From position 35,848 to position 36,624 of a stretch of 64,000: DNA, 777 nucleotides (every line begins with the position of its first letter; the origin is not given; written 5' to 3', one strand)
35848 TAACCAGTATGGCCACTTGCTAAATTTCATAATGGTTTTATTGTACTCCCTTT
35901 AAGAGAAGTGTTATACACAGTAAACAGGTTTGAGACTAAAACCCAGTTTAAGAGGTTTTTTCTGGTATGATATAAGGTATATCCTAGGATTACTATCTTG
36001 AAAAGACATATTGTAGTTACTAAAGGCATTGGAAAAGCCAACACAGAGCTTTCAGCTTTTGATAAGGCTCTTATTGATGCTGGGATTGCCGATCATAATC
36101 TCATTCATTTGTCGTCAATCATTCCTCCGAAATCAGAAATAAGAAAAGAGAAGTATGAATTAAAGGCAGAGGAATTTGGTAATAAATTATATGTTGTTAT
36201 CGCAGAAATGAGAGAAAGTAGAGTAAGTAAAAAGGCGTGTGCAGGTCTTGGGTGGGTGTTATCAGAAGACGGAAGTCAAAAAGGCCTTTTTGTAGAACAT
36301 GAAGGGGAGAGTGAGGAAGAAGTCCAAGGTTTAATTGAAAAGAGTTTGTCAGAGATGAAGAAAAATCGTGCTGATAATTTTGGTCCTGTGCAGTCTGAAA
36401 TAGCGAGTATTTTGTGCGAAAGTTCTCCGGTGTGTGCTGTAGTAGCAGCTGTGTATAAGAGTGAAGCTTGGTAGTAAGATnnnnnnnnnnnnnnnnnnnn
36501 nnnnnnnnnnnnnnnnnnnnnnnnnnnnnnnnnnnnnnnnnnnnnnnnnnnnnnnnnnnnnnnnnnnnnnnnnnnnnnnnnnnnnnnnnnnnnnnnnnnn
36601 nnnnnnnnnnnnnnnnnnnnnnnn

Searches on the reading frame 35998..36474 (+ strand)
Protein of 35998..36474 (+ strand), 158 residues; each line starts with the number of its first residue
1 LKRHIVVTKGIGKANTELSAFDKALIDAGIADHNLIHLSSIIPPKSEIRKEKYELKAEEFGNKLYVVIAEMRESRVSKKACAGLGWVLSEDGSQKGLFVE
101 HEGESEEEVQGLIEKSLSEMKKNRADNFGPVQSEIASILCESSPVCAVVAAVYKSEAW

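Call 4: search_protein_families(library=pfam, proteins=[window:35998-36474:+], max_evalue=1)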
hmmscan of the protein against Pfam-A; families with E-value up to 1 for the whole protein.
window:35998-36474:+ (158 aa): 1 family
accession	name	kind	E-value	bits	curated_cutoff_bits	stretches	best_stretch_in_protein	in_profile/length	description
PF01862.21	PvlArgDC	-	1.9e-29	103.1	22.7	1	3-153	3-160/161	Pyruvoyl-dependent arginine decarboxylase (PvlArgDC)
